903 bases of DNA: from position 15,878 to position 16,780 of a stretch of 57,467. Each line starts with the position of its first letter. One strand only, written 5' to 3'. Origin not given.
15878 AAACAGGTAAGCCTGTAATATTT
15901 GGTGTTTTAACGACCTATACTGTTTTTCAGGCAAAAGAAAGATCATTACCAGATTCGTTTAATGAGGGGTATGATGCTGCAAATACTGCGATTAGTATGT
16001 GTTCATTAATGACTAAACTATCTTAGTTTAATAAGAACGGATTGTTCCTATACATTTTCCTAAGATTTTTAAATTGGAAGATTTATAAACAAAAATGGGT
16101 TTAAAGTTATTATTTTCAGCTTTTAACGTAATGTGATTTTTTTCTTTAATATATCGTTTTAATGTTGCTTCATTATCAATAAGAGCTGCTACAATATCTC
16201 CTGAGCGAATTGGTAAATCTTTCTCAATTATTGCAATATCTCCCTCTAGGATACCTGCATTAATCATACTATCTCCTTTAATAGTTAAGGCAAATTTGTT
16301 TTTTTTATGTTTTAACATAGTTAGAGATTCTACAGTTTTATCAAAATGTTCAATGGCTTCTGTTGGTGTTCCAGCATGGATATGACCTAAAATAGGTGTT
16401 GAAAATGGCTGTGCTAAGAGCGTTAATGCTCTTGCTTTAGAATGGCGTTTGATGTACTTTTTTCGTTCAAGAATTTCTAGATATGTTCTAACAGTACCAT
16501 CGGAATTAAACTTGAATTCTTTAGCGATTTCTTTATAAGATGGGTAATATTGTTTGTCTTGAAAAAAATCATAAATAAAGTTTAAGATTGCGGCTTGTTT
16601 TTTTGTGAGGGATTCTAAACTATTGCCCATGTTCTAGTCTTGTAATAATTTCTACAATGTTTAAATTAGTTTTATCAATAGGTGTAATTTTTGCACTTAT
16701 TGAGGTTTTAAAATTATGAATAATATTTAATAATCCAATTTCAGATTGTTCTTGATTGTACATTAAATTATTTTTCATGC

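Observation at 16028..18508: lexA sits in the sigma-factor slot of a duplicated STAS / anti-sigma-like module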

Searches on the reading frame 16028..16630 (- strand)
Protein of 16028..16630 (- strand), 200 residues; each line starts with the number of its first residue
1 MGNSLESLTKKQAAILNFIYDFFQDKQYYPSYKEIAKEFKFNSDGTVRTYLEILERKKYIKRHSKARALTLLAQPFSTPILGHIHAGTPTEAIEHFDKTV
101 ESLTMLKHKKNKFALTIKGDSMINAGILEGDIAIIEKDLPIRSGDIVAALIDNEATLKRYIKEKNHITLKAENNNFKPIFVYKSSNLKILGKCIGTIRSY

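Call 3: search_protein_families(library=pfam, proteins=[window:16028-16630:-], max_evalue=0.1)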
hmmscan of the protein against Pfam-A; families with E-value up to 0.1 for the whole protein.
window:16028-16630:- (200 aa): 10 families
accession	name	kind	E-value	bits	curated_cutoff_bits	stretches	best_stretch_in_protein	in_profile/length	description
PF00717.28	Peptidase_S24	-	2.3e-30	105.1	23.3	1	79-193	1-115/116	Peptidase S24-like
PF01726.22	LexA_DNA_bind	-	1.1e-13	51.2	23.7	1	6-66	2-63/65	LexA DNA binding domain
PF13730.12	HTH_36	-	2.9e-06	27.4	25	1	8-60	3-55/55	Helix-turn-helix domain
PF21984.2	DnaD_N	-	0.0023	18.5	27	1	8-67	14-72/101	DnaD N-terminal domain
PF03965.22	Penicillinase_R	-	0.0088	16.8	22.6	1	30-69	18-60/115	Penicillinase repressor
PF23638.1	DUF7145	-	0.014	15.8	28.2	0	76-115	67-106/111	Domain of unknown function (DUF7145)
PF03444.21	HrcA_DNA-bdg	-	0.018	15.1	21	0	7-55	1-48/79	Winged helix-turn-helix transcription repressor, HrcA DNA-binding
PF04358.19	DsrC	-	0.027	15.4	24.9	1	7-61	36-92/107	DsrC like protein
PF03722.19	Hemocyanin_N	-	0.048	14.7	28.9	1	10-69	3-59/124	Hemocyanin, all-alpha domain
PF08461.16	HTH_12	-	0.049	14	21.4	0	33-70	17-59/66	Ribonuclease R winged-helix domain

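Call 4: search_protein_families(library=ncbifam, proteins=[window:16028-16630:-], max_evalue=0.1)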
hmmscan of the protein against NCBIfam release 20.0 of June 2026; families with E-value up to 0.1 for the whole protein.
window:16028-16630:- (200 aa): 6 families
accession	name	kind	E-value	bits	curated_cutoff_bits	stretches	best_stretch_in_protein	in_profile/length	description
TIGR00498.1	lexA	equivalog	2.8e-50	170.7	110.95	1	6-199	2-201/203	transcriptional repressor LexA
NF007621.2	PRK10276.1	subfamily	3.7e-22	78.5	110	1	86-196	2-113/115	translesion error-prone DNA polymerase V autoproteolytic subunit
NF051876.1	transXXX_HumD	equivalog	0.0018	18.2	120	1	87-175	2-90/129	HumD family translesion DNA polymerase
NF053610.1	Sso10a_fam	subfamily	0.04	14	60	0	46-69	33-56/64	Sso10a family chromatin protein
NF003056.0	PRK03975.1-4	equivalog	0.043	13.7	115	0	92-173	45-128/145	putative transcriptional regulator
NF001477.0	PRK00326.2-4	equivalog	0.072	13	162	0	88-134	50-96/155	division/cell wall cluster transcriptional repressor MraZ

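Call 53: search_solved_structures(query=window:16028-16630:-, max_evalue=0.00001, show_alignments=2)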
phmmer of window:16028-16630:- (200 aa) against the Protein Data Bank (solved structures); distinct sequences matched with E-value up to 0.00001: 20.
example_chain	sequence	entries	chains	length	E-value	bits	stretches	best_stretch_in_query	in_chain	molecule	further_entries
3k2z_A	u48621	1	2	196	6.3e-30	107.3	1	8-198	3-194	LexA repressor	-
7ocj_A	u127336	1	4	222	6e-25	91.1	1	2-199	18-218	LexA repressor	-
7b5g_A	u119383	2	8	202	2.5e-24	89.1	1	6-199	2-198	LexA repressor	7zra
8trg_I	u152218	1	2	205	4.5e-24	88.2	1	2-199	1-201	LexA repressor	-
1jhh_A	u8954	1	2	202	6.5e-24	87.7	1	6-199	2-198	LEXA REPRESSOR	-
3jso_A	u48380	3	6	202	1.7e-23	86.4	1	6-199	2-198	LexA repressor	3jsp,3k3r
1jhf_A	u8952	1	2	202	2.4e-23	85.9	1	6-199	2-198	LEXA REPRESSOR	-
8s7g_A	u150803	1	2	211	2e-20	76.4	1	6-198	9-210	LexA repressor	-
1jhc_A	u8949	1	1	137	3.5e-17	65.8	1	77-199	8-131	LEXA REPRESSOR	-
8gms_A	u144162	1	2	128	7.9e-17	64.6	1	78-199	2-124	LexA repressor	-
1jhe_A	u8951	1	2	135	1.6e-15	60.4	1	77-199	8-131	LEXA REPRESSOR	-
8b0v_A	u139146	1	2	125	5.5e-13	52.1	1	78-198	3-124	LexA repressor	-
6a2q_A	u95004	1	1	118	2.4e-11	46.8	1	83-198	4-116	LexA repressor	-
8gmt_B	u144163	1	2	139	1.1e-10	44.7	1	84-198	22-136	DNA polymerase V subunit UmuD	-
1umu_A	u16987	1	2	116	1.2e-10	44.5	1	87-198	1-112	UMUD'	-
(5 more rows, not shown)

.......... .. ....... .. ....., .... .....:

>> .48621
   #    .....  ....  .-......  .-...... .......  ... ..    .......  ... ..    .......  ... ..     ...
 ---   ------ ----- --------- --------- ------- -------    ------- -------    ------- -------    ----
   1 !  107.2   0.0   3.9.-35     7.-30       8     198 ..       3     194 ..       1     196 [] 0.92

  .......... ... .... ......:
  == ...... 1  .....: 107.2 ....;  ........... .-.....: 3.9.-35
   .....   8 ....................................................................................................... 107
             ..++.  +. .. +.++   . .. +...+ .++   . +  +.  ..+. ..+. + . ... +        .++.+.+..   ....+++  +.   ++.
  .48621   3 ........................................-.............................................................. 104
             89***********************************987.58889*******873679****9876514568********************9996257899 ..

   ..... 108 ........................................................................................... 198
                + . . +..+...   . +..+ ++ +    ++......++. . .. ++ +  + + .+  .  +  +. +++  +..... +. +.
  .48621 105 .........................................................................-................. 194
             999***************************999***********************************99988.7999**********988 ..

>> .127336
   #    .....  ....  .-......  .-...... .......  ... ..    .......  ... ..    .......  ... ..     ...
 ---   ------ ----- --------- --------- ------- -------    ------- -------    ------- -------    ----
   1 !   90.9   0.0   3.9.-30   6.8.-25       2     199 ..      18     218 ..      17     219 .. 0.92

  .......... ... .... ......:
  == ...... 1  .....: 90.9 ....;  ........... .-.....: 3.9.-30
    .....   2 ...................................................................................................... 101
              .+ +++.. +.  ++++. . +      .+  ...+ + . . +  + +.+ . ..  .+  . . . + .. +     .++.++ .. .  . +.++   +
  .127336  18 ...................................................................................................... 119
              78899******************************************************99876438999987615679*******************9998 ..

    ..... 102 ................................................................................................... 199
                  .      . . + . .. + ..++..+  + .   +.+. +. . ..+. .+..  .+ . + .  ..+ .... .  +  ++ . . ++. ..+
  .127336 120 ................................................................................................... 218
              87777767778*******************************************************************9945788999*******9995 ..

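Call 54: find_related_loci(query=window:16028-16630:-, collection=metagenome_contigs, flank=6000)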
Query window:16028-16630:- (200 aa) in metagenome_contigs; peptide patterns used: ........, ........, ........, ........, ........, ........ (x = any residue, [..] = any of these).
289 stretches matched a pattern; 3 encode a relative of the query (tblastn E <= 1e-3); 3 distinct loci.
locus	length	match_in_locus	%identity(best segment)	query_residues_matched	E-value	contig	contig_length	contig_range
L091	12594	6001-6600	97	1-200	4e-130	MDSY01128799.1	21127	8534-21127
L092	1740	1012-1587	38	8-200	3e-34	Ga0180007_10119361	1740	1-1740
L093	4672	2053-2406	37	84-198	5e-18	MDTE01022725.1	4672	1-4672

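Call 90: search_protein_families(library=padloc, proteins=[window:16028-16630:-], max_evalue=0.01)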
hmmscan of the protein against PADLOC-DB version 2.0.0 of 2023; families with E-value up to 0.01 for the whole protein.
window:16028-16630:- (200 aa): 0 families
